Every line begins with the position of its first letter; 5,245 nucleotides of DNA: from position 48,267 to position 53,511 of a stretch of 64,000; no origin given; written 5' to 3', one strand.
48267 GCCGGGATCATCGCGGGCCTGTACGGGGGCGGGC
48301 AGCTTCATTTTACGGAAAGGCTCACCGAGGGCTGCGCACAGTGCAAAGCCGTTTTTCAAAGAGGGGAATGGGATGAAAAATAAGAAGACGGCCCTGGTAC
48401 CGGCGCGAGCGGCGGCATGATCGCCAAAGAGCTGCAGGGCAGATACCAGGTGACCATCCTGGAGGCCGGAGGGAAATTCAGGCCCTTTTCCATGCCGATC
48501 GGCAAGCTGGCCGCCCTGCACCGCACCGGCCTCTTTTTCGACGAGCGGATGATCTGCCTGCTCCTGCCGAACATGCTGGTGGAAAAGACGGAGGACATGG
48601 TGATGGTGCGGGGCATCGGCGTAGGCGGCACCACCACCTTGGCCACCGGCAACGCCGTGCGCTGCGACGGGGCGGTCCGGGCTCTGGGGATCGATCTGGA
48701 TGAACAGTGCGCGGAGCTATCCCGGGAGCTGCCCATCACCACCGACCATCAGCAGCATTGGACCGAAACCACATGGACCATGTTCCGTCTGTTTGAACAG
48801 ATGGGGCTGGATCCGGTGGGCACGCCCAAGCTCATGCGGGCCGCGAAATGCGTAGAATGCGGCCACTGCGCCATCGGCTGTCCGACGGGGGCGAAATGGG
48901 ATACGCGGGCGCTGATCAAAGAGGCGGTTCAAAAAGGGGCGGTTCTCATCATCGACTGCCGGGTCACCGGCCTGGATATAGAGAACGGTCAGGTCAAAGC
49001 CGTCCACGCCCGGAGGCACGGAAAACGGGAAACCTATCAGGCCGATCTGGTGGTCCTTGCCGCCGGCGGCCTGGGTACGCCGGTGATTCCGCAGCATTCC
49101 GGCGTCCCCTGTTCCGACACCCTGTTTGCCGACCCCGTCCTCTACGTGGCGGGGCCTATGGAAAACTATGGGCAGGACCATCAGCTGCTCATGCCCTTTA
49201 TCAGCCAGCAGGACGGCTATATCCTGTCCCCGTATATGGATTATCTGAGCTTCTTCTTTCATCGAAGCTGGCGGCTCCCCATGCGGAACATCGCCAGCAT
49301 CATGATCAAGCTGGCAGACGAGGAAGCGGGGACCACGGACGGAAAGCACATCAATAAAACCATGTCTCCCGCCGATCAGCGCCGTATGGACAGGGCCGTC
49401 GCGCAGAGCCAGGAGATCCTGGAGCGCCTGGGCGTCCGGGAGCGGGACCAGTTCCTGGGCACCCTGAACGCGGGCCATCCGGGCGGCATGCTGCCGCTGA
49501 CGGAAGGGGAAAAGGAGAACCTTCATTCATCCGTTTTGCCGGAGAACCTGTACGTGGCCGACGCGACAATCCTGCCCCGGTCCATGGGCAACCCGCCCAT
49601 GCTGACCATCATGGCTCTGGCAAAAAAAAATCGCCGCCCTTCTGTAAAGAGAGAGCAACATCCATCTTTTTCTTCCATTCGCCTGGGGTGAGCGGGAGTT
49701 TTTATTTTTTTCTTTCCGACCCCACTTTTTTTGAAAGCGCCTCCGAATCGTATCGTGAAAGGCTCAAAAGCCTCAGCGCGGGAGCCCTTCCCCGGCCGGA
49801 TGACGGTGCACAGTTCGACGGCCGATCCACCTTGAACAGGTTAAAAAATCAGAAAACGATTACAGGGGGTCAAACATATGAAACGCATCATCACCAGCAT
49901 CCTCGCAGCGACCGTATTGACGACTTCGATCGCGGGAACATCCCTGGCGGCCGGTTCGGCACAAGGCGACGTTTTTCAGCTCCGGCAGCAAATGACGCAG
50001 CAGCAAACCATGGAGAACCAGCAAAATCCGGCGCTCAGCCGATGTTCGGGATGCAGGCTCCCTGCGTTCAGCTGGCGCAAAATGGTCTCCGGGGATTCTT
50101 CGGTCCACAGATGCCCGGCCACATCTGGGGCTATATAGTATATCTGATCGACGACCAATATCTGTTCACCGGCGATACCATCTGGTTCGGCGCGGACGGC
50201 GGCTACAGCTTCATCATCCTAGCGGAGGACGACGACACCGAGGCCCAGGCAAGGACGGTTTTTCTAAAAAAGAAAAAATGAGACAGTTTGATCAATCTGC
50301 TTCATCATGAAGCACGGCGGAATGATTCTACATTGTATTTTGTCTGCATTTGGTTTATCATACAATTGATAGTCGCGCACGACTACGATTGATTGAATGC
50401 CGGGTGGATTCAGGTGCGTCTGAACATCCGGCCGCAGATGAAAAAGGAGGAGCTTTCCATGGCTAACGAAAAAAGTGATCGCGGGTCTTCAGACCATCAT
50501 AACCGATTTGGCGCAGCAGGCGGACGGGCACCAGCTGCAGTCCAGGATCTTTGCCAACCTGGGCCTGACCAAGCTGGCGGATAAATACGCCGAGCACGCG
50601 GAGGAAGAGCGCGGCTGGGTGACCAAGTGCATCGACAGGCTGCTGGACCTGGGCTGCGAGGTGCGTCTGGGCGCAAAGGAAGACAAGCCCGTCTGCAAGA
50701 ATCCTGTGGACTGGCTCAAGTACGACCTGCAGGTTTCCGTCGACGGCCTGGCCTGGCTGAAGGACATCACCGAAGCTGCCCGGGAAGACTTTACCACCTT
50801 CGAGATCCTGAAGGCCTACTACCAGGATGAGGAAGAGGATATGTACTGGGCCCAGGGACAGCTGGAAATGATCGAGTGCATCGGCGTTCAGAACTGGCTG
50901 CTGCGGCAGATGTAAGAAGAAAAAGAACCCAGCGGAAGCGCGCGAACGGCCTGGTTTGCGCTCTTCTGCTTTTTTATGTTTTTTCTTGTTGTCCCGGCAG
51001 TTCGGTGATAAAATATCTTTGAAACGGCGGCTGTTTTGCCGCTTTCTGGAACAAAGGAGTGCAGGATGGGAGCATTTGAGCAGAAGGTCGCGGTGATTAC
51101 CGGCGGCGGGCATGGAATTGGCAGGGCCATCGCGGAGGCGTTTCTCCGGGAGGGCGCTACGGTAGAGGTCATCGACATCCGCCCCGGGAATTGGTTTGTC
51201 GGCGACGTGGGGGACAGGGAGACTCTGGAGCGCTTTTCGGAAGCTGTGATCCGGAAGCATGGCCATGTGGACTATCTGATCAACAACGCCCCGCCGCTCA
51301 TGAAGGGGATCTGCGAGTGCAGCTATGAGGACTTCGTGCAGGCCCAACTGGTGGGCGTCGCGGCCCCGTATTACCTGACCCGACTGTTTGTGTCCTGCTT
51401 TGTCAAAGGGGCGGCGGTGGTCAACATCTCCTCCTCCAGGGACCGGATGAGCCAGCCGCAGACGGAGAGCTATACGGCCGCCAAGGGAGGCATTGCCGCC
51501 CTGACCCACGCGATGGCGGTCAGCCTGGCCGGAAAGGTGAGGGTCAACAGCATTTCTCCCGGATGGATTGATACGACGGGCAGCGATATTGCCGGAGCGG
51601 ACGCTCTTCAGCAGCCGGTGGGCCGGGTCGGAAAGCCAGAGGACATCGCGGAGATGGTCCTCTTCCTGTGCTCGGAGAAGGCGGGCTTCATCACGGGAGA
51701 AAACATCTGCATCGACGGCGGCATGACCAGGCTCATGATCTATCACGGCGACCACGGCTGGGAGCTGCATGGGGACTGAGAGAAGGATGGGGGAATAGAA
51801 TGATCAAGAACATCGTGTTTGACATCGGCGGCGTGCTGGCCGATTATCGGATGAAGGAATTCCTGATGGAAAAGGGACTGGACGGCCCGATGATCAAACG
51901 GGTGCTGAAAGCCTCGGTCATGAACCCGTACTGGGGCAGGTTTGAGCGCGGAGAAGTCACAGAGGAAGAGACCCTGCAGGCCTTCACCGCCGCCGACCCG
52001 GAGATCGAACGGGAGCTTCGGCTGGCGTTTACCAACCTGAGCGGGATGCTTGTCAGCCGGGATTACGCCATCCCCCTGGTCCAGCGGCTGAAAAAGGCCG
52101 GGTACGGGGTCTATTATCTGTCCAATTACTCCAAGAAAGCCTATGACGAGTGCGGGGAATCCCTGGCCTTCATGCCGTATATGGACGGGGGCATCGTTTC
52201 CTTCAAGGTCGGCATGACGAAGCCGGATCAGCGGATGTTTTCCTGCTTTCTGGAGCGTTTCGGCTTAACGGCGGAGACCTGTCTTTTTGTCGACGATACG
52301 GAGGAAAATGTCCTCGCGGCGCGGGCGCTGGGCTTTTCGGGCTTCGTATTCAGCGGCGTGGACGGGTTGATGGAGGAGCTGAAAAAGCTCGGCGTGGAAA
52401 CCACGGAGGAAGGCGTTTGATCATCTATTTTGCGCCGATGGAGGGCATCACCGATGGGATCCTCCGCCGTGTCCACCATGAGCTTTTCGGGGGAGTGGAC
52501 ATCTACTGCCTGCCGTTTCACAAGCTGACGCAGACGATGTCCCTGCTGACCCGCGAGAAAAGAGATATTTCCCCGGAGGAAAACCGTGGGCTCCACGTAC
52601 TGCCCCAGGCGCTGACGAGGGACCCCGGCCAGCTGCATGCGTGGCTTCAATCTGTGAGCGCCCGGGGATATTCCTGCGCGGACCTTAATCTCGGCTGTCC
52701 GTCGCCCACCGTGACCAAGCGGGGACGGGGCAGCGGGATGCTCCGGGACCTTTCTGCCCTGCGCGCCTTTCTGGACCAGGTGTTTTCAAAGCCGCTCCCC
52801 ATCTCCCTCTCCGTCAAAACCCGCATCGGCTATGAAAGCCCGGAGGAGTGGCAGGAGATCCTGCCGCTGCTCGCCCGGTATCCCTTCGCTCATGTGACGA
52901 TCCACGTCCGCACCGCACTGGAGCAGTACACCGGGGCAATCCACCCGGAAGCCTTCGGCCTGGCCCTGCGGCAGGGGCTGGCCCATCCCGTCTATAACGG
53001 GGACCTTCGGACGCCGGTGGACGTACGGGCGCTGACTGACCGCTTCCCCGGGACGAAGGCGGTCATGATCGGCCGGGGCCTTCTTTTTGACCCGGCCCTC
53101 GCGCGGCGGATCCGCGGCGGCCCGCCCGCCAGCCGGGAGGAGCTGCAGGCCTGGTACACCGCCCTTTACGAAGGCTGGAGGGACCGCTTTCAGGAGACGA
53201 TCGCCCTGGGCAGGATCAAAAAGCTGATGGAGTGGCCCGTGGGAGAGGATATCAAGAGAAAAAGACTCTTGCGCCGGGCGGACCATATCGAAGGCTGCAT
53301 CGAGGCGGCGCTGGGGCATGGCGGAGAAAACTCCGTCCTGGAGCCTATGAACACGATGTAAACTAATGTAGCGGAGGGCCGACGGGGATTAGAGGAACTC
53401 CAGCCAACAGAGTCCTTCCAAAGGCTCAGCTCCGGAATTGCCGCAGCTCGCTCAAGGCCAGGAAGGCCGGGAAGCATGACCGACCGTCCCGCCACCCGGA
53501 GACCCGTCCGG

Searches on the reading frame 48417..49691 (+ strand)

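Call 69: search_protein_families(library=pfam, proteins=[window:48417-49691:+], max_evalue=0.00001)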
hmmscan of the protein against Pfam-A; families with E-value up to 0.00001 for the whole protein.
window:48417-49691:+ (424 aa): 2 families
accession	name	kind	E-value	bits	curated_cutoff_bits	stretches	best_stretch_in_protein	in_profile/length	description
PF00732.25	GMC_oxred_N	-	1.2e-13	51.9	23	1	65-230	23-202/218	GMC oxidoreductase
PF01266.30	DAO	-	8.5e-07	29.2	27.9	1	163-224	152-209/353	FAD dependent oxidoreductase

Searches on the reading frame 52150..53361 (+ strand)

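Call 69: search_protein_families(library=pfam, proteins=[window:52150-53361:+], max_evalue=0.00001)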
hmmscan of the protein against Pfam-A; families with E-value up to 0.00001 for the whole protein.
window:52150-53361:+ (403 aa): 1 family
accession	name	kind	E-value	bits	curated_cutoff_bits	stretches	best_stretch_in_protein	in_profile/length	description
PF01207.24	Dus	-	1.6e-26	93.6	20.4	1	94-320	2-226/311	Dihydrouridine synthase (Dus)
